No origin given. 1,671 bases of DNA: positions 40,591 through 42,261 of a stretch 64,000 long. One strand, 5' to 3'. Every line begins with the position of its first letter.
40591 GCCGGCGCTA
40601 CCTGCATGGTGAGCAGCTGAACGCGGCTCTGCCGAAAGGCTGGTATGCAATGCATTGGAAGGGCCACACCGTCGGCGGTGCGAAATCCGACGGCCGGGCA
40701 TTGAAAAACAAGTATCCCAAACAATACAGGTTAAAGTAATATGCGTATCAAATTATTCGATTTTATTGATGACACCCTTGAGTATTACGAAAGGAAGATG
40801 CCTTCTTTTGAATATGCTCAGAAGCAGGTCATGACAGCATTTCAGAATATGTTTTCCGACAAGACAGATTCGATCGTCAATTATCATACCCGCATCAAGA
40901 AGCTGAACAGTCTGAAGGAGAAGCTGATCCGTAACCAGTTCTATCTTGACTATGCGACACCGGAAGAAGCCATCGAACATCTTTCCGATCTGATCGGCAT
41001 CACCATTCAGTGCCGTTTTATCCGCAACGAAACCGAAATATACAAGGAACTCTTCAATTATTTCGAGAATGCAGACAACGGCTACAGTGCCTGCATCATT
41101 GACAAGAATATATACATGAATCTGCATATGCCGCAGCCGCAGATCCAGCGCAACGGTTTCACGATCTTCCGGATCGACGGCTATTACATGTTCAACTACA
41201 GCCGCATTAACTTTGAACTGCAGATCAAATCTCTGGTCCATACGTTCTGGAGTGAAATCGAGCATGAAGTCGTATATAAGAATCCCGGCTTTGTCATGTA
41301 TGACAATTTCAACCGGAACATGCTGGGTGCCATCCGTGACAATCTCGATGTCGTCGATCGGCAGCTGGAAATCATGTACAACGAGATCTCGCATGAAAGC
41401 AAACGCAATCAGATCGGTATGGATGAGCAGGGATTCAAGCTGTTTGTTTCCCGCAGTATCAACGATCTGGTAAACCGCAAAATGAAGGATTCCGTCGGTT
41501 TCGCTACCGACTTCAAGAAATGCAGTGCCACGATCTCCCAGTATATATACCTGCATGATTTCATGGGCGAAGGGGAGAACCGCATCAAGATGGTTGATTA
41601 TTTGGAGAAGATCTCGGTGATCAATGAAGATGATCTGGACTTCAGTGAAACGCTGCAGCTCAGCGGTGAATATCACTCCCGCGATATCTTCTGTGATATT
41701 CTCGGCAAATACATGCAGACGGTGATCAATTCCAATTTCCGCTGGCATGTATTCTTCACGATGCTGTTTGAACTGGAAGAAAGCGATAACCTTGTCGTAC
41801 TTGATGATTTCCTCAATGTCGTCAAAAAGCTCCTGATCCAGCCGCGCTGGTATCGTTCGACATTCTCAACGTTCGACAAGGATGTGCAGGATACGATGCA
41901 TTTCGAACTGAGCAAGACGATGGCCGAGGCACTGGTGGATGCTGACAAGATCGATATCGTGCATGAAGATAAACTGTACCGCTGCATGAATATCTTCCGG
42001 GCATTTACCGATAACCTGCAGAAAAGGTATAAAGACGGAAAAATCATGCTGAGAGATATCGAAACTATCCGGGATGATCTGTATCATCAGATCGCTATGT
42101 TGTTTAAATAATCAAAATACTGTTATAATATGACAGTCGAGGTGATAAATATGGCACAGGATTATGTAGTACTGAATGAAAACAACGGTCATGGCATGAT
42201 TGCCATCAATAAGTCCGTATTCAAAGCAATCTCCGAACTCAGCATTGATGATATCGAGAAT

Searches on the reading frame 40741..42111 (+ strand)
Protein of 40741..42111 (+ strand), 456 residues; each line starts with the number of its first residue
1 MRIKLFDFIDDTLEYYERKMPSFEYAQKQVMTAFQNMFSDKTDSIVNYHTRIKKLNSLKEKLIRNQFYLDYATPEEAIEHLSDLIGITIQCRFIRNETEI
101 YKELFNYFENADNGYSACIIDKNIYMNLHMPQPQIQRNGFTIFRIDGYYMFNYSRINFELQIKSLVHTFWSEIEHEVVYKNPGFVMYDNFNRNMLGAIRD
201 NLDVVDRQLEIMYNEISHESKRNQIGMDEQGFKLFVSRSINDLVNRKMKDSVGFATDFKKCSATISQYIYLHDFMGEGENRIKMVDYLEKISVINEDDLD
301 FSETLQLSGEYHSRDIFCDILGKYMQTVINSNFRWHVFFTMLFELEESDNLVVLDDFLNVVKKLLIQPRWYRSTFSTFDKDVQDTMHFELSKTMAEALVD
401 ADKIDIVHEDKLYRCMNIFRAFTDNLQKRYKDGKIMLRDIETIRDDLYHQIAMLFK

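Call 72: search_protein_families(library=pfam, proteins=[window:40741-42111:+], max_evalue=0.001)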
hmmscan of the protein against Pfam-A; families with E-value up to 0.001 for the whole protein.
window:40741-42111:+ (456 aa): 1 family
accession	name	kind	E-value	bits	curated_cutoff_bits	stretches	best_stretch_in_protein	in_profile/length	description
PF04607.23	RelA_SpoT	-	8.7e-12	45.8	27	1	50-181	1-110/113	Region found in RelA / SpoT proteins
